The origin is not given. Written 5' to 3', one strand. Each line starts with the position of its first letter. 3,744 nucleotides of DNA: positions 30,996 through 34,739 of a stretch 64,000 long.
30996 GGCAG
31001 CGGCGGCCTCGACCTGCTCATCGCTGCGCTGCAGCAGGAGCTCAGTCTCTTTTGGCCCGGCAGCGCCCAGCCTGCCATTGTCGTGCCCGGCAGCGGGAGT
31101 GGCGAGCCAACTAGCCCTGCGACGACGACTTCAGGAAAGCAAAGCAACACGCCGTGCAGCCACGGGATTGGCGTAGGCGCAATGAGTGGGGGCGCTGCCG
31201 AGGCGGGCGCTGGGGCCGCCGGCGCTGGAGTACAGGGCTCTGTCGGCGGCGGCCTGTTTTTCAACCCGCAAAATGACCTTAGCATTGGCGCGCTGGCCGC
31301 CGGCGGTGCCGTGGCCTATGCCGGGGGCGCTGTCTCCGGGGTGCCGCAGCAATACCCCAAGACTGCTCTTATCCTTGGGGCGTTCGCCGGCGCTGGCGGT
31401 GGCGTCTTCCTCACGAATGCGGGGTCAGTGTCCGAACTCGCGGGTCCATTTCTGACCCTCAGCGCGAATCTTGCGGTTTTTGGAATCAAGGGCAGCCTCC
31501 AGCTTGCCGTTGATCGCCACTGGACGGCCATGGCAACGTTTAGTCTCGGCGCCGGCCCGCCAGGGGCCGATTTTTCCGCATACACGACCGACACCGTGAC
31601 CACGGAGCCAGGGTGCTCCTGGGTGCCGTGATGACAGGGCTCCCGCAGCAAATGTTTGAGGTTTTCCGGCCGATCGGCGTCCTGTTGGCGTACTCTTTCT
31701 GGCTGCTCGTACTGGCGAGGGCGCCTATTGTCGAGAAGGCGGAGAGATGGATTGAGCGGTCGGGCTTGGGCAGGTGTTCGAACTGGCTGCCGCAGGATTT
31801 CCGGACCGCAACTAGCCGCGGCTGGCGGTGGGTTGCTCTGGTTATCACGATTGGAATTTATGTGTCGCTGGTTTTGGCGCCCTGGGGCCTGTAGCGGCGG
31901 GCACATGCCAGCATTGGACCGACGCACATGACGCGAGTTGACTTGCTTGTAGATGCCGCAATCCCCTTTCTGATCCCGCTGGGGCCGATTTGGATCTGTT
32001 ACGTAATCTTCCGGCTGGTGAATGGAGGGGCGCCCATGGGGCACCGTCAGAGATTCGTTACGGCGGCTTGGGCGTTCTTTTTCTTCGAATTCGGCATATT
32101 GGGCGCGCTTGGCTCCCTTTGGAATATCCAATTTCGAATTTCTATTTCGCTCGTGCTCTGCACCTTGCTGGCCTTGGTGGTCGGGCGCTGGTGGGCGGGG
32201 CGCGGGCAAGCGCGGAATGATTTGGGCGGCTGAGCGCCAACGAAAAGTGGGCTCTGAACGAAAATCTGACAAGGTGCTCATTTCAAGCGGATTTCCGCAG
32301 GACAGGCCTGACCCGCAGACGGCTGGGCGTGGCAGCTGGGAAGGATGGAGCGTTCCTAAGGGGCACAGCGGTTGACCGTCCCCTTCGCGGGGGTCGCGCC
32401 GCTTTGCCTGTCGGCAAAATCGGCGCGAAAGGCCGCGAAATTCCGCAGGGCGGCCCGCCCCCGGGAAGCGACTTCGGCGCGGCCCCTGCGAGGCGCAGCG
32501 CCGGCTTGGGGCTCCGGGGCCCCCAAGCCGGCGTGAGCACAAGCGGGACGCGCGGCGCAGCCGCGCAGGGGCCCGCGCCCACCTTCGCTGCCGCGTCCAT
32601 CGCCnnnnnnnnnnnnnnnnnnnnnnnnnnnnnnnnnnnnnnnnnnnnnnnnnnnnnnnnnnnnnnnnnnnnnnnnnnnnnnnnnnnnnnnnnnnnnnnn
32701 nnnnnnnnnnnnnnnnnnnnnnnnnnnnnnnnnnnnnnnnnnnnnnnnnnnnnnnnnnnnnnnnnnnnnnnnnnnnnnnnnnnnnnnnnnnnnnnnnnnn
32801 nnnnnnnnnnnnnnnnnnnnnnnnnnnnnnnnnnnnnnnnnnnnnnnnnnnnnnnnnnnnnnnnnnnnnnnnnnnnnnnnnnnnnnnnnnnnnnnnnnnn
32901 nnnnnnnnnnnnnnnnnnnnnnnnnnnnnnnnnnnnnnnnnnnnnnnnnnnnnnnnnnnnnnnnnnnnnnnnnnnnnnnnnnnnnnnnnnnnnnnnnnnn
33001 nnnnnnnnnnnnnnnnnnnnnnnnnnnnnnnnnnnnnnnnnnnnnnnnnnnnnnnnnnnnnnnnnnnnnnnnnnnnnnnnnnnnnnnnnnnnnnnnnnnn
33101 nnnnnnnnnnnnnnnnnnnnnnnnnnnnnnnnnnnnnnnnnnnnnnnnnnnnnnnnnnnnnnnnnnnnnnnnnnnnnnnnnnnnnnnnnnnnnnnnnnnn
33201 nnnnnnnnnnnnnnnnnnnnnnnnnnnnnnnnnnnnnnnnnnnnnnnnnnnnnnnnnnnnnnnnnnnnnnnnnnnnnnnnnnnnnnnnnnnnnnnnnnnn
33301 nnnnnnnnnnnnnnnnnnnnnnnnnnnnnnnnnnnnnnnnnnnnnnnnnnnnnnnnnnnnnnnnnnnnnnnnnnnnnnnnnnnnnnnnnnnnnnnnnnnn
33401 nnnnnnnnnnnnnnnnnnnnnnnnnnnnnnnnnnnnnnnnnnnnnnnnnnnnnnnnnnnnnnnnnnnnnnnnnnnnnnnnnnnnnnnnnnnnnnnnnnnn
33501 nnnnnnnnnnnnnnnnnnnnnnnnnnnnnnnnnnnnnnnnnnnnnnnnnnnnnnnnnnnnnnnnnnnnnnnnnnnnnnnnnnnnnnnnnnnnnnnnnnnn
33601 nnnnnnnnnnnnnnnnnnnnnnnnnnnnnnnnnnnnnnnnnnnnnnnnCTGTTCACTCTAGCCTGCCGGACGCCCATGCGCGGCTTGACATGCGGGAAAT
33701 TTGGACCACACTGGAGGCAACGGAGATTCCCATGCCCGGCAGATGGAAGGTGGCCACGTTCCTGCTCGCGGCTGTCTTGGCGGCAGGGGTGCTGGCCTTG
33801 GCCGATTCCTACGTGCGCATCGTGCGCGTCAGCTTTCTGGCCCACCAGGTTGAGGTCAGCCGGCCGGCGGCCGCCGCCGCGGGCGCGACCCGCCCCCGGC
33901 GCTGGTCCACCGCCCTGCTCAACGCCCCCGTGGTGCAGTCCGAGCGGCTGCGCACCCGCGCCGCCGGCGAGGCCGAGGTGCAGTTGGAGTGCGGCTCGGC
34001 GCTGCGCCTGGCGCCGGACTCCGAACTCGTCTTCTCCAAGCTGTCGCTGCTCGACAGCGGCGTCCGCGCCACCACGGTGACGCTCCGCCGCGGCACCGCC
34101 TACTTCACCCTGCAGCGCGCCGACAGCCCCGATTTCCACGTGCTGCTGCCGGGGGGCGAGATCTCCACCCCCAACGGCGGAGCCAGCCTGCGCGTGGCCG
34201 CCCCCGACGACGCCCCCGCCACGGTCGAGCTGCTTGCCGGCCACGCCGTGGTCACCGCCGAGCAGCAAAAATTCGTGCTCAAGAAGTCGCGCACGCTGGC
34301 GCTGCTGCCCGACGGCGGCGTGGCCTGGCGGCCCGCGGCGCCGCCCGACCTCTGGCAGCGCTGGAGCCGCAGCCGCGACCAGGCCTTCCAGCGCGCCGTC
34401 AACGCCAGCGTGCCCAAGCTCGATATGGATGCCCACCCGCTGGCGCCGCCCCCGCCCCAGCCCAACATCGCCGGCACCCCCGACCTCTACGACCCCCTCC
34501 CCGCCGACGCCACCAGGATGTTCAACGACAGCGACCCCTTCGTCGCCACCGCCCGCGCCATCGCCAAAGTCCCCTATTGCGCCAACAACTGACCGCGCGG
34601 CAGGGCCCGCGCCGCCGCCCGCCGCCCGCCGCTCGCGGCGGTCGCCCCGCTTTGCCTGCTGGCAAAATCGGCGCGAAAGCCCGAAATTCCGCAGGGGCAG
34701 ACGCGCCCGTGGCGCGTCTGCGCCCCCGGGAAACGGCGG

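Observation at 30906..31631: RHS C-terminal domain is a glycine-zipper-rich, membrane-like module rather than a recognisable enzyme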

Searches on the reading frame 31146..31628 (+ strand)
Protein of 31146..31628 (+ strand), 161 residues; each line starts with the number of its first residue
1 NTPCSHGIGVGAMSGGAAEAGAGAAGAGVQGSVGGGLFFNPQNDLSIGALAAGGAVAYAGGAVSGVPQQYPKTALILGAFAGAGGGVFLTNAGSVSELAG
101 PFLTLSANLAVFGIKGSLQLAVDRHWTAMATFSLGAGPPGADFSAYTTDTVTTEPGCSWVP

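Call 21: search_solved_structures(query=A1, max_evalue=10, show_alignments=2)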
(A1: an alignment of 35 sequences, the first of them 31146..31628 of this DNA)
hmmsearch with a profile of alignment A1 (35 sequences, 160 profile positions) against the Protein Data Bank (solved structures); distinct sequences matched with E-value up to 10: 0.
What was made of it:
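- Tried and rejected: A PDB sequence search with the family profile found nothing at E<=10 (call 21).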

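Call 22: find_homologous_proteins(query=A1, max_evalue=0.001)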
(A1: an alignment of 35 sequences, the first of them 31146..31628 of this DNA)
Query A1 (35 sequences) (161 aa, profile of the alignment): 5 proteins with E <= 0.001 among 8000 candidates.
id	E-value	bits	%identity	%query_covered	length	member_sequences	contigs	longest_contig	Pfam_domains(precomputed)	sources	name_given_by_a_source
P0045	1.2e-50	189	38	86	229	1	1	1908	-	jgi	-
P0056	5.3e-48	181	38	94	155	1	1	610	-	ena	-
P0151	4.0e-37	145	40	69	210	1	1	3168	-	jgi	jgi:hypothetical protein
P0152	1.5e-31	127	45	91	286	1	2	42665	-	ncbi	-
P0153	6.4e-21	93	42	68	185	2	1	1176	-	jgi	jgi:hypothetical protein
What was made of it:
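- Tried and rejected: The family profile found 5 proteins (call 22).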

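Call 25: find_related_loci(query=window:31146-31628:+, collection=genome_contigs, flank=6000)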
Query window:31146-31628:+ (161 aa) in genome_contigs; peptide patterns used: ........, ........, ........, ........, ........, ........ (x = any residue, [..] = any of these).
219 stretches matched a pattern; 1 encode a relative of the query (tblastn E <= 1e-3); 1 distinct loci.
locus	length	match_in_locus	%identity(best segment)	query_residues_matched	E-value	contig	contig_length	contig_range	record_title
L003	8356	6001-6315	36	47-156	7e-11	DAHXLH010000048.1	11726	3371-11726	MAG TPA_asm: Phycisphaerales bacterium isolate clean1592 k141_7755, whole genome shotgun sequence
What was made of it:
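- Tried and rejected: With the single tip it found one genome locus (call 25).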

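Call 26: find_encoding_contigs(protein=P0152, flank=6000, max_places=3)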
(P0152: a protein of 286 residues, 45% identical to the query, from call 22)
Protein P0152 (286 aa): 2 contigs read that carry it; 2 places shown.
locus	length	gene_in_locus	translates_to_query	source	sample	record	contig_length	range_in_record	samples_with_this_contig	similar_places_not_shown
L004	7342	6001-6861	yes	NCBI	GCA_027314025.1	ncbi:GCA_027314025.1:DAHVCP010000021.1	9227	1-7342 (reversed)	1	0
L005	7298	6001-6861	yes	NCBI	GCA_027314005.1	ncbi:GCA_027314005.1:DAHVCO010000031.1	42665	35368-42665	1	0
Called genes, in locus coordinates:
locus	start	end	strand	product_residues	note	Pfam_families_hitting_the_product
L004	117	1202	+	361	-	-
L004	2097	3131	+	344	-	-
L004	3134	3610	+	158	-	-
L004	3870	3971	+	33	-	-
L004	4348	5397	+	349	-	-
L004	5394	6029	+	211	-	-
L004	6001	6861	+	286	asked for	-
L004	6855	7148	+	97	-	-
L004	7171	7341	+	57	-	?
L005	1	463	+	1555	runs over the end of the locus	PF05593:RHS_repeat (weak), PF25023:TEN_YD-shell (weak), PF00877:NLPC_P60 (faint)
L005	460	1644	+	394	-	-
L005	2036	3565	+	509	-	-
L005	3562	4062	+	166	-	-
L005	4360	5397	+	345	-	-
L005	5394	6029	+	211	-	-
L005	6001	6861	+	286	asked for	-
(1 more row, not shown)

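Call 29: predict_structure(alignment_id=A1)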
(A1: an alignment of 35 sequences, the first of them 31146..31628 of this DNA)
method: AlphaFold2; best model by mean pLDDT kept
length: 161 residues; sequences in the alignment: 35
mean_pLDDT: 93.5   pTM: 0.85
mean pLDDT of the five models: 93.5, 93.3, 93.1, 92.8, 92.8
residues with pLDDT >= 90: 143; 70-90: 8; 50-70: 9; < 50: 1
segments of 3 or more residues with pLDDT < 50: none
pLDDT, mean of each block of 10 residues (from residue 1): 82 98 97 97 92 97 96 95 98 95 98 95 96 96 98 70 45
secondary structure, 60 per line:
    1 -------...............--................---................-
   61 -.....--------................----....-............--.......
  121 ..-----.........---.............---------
elements in order: E8-22 E25-40 E44-59 E62-66 E75-90 H95-98 E100-111 E114-122 E128-136 E140-152
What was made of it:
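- On R. equi Vap family (PF05526): The order of secondary-structure elements agrees (call 29).
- AF2 all-beta model: pLDDT 93.5, pTM 0.85 (call 29).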

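Call 33: fold_search(model_id=the predicted structure, library=pdb)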
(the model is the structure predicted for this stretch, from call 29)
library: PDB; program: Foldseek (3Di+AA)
matches with E <= 10: 983; with E <= 0.001: 0
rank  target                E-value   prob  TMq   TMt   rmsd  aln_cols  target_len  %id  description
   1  7b1z_A                6.7e-03  1.00  0.41  0.56   6.8       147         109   10  Virulence-associated protein VapB from the intracellular pathogen Rhodococcus equi (released 2021-07-28)
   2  5aeo_B                6.7e-03  1.00  0.41  0.55   7.6       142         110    9  Virulence-associated protein VapG from the intracellular pathogen Rhodococcus equi (released 2015-03-25)
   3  9fzd_A                1.3e-02  0.21  0.18  0.17  17.8       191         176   16  Structure of OmpA-long in complex with nanobody Nb39 (released 2024-07-17)
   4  4csb                  1.6e-02  1.00  0.44  0.58   5.9       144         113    8  Structure of the Virulence-Associated Protein VapD from the intracellular pathogen Rhodococcus equi. (released 2014-04-16)
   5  5aeo_A                2.0e-02  0.99  0.36  0.48   7.3       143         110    8  Virulence-associated protein VapG from the intracellular pathogen Rhodococcus equi (released 2015-03-25)
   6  3mgf_A                2.5e-02  0.30  0.22  0.18  16.6       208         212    8  Crystal Structure of Monomeric Kusabira-Orange (MKO), Orange-Emitting GFP-like Protein, at pH 7.5 (released 2011-03-16)
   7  4ue0_A                2.6e-02  0.30  0.17  0.21  11.0       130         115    9  Structure of the bovine atadenovirus type 4 fibre head protein (released 2015-06-03)
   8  8u21                  3.0e-02  0.20  0.20  0.17  16.8       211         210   10  A Highly Stable Variant of Corynactis Californica Green Fluorescent Protein, ccGFP E6 (released 2024-01-31)
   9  2jjl                  3.7e-02  0.28  0.18  0.16  11.2       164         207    8  Structure of avian reovirus sigmaC117-326, P321 crystal form (released 2009-01-13)
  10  8u20_A                3.7e-02  0.21  0.22  0.18  16.9       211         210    9  A Highly Stable Variant of Corynactis Californica Green Fluorescent Protein, ccGFP 5 (released 2024-01-31)
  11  4cv7                  3.9e-02  0.99  0.39  0.52   6.2       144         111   11  Crystal structure of Rhodococcus equi VapB (released 2014-04-02)
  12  8u24                  4.1e-02  0.20  0.21  0.18  17.0       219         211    9  A Highly Stable Variant of Corynactis Californica Green Fluorescent Protein, ccGFP 9 (released 2024-01-31)
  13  2vrs_C                5.2e-02  0.28  0.19  0.16  10.9       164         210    8  Structure of avian reovirus sigmaC117-326, C2 crystal form (released 2009-01-13)
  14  2bt8                  6.0e-02  0.20  0.18  0.18  11.0       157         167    9  Structure of the C-terminal receptor-binding domain of avian reovirus fibre sigmaC, space group P6322. (released 2005-11-03)
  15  2zmu                  6.0e-02  0.18  0.21  0.17  16.9       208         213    8  Crystal Structure of Monomeric Kusabira-Orange (MKO), Orange-Emitting GFP-like Protein, at pH 9.1 (released 2008-10-21)
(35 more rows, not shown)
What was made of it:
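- Closest known: Rhodococcus. Same: Best solved-structure match: Foldseek E 7e-3, probability 1.0, TM 0.41-0.44 by query and 0.55-0.58 by target (call 33).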

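Call 36: search_protein_families(library=pfam, alignment_id=A1, max_evalue=1)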
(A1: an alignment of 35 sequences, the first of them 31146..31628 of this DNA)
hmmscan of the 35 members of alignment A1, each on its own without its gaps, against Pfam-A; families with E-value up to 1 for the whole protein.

A. member 1, window:31146-31628:+ (161 aa): 0 families

B. families by the number of members that match (of 35 scanned): 5 families
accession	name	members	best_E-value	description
PF14268.11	YoaP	2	0.019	YoaP-like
PF15530.11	Ntox25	1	0.026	Bacterial toxin 25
PF16911.10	PapA_C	1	0.11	Phthiocerol/phthiodiolone dimycocerosyl transferase C-terminus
PF23383.1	Beta-prop_IFT140_1st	1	0.14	IFT140 first beta-propeller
PF04888.17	SseC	1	0.44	Secretion system effector C (SseC) like family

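Call 40: fold_search(model_id=the predicted structure, library=viral)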
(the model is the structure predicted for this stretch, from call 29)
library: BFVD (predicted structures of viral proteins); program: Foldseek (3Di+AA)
matches with E <= 10: 757; with E <= 0.001: 0
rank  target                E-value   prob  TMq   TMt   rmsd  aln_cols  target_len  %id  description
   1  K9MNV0                7.8e-03  0.35  0.16  0.09  11.3       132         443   10  Fiber [Bovine adenovirus 6]
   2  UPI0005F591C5         2.0e-02  0.33  0.20  0.19  11.4       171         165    7  (no name look-up for this kind of identifier)
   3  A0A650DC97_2          3.4e-02  0.30  0.18  0.06  11.6       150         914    8  (no name in the UniProt tables at hand)
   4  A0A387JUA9            4.2e-02  0.35  0.22  0.14  10.8       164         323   12  (no name in the UniProt tables at hand)
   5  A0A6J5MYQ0            4.2e-02  0.08  0.13  0.09  15.9       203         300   13  Uncharacterized protein [uncultured Caudovirales phage]
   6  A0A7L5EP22            5.0e-02  0.25  0.20  0.10  11.5       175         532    8  Sigma 1 [Phocid orthoreovirus 1]
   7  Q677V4                5.6e-02  0.85  0.31  0.38  10.1       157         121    6  Uncharacterized protein [lymphocystis disease virus-China]
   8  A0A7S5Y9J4            6.1e-02  0.41  0.21  0.05  15.7       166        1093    8  (no name in the UniProt tables at hand)
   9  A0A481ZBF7            6.1e-02  0.25  0.20  0.14  13.6       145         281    6  Transmembrane protein [Pithovirus LCPAC401]
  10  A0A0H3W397            6.5e-02  0.15  0.23  0.09  18.9       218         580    8  Matrix protein VP40 [Zaire ebolavirus]
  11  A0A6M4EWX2            6.8e-02  0.23  0.17  0.12  12.9       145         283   12  Collagen-like protein [Guarani virus]
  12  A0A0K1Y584            6.8e-02  0.20  0.19  0.15  10.9       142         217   10  Uncharacterized protein [Streptomyces phage SF1]
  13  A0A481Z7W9            7.8e-02  0.16  0.17  0.15  17.5       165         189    5  Uncharacterized protein [Pithovirus LCPAC202]
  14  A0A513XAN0            8.2e-02  0.14  0.22  0.05  18.0       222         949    8  Nucleoprotein [Orthomarburgvirus marburgense]
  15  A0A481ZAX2            9.1e-02  0.14  0.15  0.15  11.8       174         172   13  Uncharacterized protein [Pithovirus LCPAC304]
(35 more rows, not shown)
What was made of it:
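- Tried and rejected: BFVD fold search gave nothing meaningful (call 40).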

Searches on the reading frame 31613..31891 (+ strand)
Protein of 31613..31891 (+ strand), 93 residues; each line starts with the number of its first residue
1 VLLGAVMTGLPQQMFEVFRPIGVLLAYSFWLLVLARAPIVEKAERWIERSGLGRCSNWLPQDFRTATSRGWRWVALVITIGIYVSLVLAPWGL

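Call 3: search_protein_families(library=pfam, proteins=[window:31613-31891:+], max_evalue=1)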
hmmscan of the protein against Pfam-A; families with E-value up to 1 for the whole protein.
window:31613-31891:+ (93 aa): 0 families

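Call 4: search_protein_families(library=ncbifam, proteins=[window:31613-31891:+], max_evalue=1)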
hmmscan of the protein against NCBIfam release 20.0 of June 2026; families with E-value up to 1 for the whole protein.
window:31613-31891:+ (93 aa): 0 families

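Call 52: find_homologous_proteins(query=window:31631-31891:+, max_evalue=0.01)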
Query window:31631-31891:+ (87 aa): 1 proteins with E <= 0.01 among 2 candidates.
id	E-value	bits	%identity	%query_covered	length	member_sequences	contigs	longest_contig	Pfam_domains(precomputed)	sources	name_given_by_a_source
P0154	1.4e-51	190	100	100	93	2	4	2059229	-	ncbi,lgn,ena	-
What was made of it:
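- On RHS / YD-repeat polymorphic toxin: The protective function is untested, and the window ORF has no homologues (call 52).
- The window's downstream ORF has no homologues at all (call 52). The window's downstream ORFs have no homologues (call 52).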

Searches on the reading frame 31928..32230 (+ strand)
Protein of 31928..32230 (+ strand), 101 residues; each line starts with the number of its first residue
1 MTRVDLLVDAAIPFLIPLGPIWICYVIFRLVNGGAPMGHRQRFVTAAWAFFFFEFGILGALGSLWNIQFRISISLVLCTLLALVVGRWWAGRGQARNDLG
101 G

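Call 3: search_protein_families(library=pfam, proteins=[window:31928-32230:+], max_evalue=1)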
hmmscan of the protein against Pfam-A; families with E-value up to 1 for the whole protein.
window:31928-32230:+ (101 aa): 2 families
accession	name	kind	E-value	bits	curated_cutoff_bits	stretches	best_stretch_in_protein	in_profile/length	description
PF11877.13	DUF3397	-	0.0098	16.5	25.9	1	13-93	4-81/112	Protein of unknown function (DUF3397)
PF00951.23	Arteri_Gl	-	0.16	12.3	24.9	1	40-85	53-97/179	Arterivirus GL envelope glycoprotein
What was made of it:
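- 31928..32233 (+): Second small membrane ORF (101 aa, three predicted TM segments) inside the same low-GC cassette. Role uncertain: second or orphan immunity? Only a weak sub-threshold DUF3397 hit (call 3).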

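Call 4: search_protein_families(library=ncbifam, proteins=[window:31928-32230:+], max_evalue=1)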
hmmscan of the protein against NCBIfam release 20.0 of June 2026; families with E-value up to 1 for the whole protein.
window:31928-32230:+ (101 aa): 0 families

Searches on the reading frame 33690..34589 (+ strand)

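Call 66: search_protein_families(library=pfam, proteins=[window:33690-34589:+], max_evalue=0.1)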
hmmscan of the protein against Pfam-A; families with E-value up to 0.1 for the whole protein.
window:33690-34589:+ (300 aa): 1 family
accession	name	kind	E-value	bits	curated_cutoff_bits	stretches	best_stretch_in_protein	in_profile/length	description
PF04773.18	FecR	-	3.3e-09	37.5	24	1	86-185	2-95/97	FecR protein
